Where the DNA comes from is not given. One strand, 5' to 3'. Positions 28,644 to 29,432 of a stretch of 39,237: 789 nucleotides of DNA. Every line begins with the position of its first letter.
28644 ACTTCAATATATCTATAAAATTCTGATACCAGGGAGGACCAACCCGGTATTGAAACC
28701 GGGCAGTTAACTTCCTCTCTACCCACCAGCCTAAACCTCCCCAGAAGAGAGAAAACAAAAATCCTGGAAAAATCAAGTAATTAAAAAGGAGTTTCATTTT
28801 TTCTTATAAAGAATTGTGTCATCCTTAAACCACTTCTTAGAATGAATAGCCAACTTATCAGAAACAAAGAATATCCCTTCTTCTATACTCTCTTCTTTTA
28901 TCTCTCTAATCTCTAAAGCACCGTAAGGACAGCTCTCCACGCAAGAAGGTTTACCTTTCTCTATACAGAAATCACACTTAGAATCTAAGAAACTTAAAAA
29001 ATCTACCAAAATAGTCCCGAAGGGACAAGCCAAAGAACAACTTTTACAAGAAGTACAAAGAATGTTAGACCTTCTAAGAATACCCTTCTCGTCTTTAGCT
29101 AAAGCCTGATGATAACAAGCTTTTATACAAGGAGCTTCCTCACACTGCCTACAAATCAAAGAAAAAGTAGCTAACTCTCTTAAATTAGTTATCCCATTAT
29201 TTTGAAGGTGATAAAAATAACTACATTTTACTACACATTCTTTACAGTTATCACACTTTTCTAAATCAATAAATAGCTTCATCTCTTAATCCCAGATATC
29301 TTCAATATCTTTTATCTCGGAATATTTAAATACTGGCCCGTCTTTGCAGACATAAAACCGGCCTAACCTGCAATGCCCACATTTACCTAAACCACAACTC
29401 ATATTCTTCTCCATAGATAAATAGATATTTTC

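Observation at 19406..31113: Mrp/Mbh-type membrane [NiFe]-hydrogenase operonically wired to an AsrAB/HydBG-like NAD(P)H-flavin module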

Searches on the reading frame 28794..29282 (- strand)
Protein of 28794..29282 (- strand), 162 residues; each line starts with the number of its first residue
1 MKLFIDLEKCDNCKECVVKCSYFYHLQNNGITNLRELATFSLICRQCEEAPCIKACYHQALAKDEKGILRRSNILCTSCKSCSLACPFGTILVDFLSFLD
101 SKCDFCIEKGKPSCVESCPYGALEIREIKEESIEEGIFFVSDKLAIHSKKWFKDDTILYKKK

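Call 4: search_protein_families(library=pfam, proteins=[window:28794-29282:-], max_evalue=0.01)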
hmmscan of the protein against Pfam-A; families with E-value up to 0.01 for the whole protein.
window:28794-29282:- (162 aa): 10 families
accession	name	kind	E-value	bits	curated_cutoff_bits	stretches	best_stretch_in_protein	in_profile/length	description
PF13247.11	Fer4_11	-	5.8e-13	49.3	26.2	1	38-126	4-98/100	4Fe-4S dicluster domain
PF12838.12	Fer4_7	-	9.9e-11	42.4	27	1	44-89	2-51/52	4Fe-4S dicluster domain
PF12837.12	Fer4_6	-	5e-10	39.3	25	1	5-22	4-21/24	4Fe-4S binding domain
PF00037.32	Fer4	-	2e-07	31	21.1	1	75-91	7-23/24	4Fe-4S binding domain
PF13187.11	Fer4_9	-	3.9e-07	30.4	27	2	44-89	2-50/52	4Fe-4S dicluster domain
PF13237.11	Fer4_10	-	1e-06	29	25.5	1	71-119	4-53/53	4Fe-4S dicluster domain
PF12800.12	Fer4_4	-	1.3e-05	25.6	24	0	76-89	4-17/17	4Fe-4S binding domain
PF14697.11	Fer4_21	-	3.3e-05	24.4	35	1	44-90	8-56/59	4Fe-4S dicluster domain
PF13484.11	Fer4_16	-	3.6e-05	24.9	30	0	76-94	2-20/66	4Fe-4S double cluster binding domain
PF12797.12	Fer4_2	-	0.00051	20.3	24.5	1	2-21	2-21/22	4Fe-4S binding domain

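Call 6: search_protein_families(library=ncbifam, proteins=[window:28794-29282:-], max_evalue=0.00001)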
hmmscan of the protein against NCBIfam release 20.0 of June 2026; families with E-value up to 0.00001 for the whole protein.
window:28794-29282:- (162 aa): 20 families
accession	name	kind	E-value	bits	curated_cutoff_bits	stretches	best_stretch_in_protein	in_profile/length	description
NF045766.1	PhenlGlyoxDHPadI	equivalog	7.7e-18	64.5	700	1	6-126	10-136/443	NADH-dependent phenylglyoxylate dehydrogenase subunit beta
TIGR02951.1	DMSO_dmsB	equivalog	8.3e-17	61.7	214.1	1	35-130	55-155/161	DMSO/selenate family reductase complex B subunit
NF009408.0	PRK12769.1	equivalog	2.1e-15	55.9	1003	1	41-125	53-144/659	formate-dependent uric acid utilization protein AegA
NF011569.0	PRK14993.1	equivalog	4.3e-14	52.5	416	1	3-131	46-191/244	tetrathionate reductase subunit TtrB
NF007658.0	PRK10330.1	equivalog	2.9e-13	49.7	260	1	41-93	55-106/181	electron transport protein HydN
NF009451.0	PRK12809.1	equivalog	3e-13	49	1154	1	36-126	48-137/639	formate-dependent uric acid utilization protein YgfT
TIGR03149.1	cyt_nit_nrfC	equivalog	6.8e-13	48.5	377.6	1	41-132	91-188/225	cytochrome c nitrite reductase Fe-S protein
NF041715.1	arsenate_red_ArrB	equivalog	1e-12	48.1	450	1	4-92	6-105/233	arsenate respiratory reductase iron-sulfur subunit ArrB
NF045715.1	sulf_resp_HmcB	equivalog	4.1e-12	45.8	420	1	43-125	106-195/307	sulfate respiration complex iron-sulfur protein HmcB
NF008134.0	PRK10882.1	equivalog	2.2e-11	43.4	263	1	43-123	112-203/329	hydrogenase 2 operon protein HybA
NF007382.0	PRK09898.1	equivalog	8.6e-11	41.7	213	1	39-130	118-205/208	ferredoxin-like protein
NF038355.1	FDH3_beta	equivalog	1.4e-10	41.5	240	1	1-90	3-100/180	formate dehydrogenase FDH3 subunit beta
NF045797.1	DsrO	equivalog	7.8e-10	38.6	200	1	34-120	93-176/235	sulfate reduction electron transfer complex DsrMKJOP subunit DsrO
NF041782.1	mnquin_red_QrcC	equivalog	2e-08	34.2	400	1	24-90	45-115/239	menaquinone reductase iron-sulfur cluster-binding subunit QrcC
TIGR01582.1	FDH-beta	equivalog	3.6e-08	32.9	334.7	1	44-136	93-189/283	formate dehydrogenase subunit beta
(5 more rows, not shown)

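Call 36: search_solved_structures(query=window:28794-29282:-, max_evalue=0.00001, show_alignments=2)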
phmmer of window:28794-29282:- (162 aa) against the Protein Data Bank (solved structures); distinct sequences matched with E-value up to 0.00001: 17.
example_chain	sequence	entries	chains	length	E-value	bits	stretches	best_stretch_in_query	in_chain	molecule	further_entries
9mqx_E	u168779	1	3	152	6.7e-17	65.2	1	3-125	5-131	Fe-S-cluster-containing hydrogenase subunit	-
6cz7_B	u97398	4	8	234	1.4e-13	54.4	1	3-92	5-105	4Fe-4S ferredoxin, iron-sulfur binding domain protein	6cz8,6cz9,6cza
7qv7_B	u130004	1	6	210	1.6e-13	54.3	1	9-92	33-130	Hydrogen dependent carbon dioxide reductase subunit HycB4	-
8c0z_C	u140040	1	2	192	4.4e-12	49.6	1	3-123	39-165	Iron-sulfur cluster-binding protein potential subunit of aldehyde oxidoreductase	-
7qv7_A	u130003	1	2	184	1e-11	48.3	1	5-93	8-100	Hydrogen dependent carbon dioxide reductase subunit HycB3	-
7z0s_B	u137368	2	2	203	1e-10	45.1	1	6-100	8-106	Formate hydrogenlyase subunit 2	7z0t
9sw6_G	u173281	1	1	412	8.2e-09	38.9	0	76-129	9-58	Polyferredoxin protein MvhB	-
8rc8_B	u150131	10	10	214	7.1e-08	35.8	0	40-128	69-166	Formate dehydrogenase, beta subunit, putative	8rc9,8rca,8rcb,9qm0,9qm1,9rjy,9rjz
30gj_B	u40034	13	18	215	7.1e-08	35.8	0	40-128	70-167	Formate dehydrogenase, beta subunit, putative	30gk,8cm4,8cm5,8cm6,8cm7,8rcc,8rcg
1kqf_B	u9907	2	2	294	8e-08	35.7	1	44-130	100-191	FORMATE DEHYDROGENASE, NITRATE-INDUCIBLE, IRON-SULFUR SUBUNIT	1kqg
6sdr_B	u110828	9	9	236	1e-07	35.3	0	40-128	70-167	Formate dehydrogenase, beta subunit, putative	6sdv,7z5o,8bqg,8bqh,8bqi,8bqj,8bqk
6x1o_B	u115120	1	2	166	2.1e-07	34.3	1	4-120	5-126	Oxidoreductase, Fe-S subunit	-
6x6u_B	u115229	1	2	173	2.5e-07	34.1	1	4-120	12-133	Oxidoreductase, Fe-S subunit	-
2vpw_B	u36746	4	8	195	8.4e-07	32.4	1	3-122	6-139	NRFC PROTEIN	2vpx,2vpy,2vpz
4z3w_E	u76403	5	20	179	9.9e-07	32.1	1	4-138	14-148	Iron-sulfur cluster-binding oxidoreductase, putative benzoyl-CoA reductase electron transf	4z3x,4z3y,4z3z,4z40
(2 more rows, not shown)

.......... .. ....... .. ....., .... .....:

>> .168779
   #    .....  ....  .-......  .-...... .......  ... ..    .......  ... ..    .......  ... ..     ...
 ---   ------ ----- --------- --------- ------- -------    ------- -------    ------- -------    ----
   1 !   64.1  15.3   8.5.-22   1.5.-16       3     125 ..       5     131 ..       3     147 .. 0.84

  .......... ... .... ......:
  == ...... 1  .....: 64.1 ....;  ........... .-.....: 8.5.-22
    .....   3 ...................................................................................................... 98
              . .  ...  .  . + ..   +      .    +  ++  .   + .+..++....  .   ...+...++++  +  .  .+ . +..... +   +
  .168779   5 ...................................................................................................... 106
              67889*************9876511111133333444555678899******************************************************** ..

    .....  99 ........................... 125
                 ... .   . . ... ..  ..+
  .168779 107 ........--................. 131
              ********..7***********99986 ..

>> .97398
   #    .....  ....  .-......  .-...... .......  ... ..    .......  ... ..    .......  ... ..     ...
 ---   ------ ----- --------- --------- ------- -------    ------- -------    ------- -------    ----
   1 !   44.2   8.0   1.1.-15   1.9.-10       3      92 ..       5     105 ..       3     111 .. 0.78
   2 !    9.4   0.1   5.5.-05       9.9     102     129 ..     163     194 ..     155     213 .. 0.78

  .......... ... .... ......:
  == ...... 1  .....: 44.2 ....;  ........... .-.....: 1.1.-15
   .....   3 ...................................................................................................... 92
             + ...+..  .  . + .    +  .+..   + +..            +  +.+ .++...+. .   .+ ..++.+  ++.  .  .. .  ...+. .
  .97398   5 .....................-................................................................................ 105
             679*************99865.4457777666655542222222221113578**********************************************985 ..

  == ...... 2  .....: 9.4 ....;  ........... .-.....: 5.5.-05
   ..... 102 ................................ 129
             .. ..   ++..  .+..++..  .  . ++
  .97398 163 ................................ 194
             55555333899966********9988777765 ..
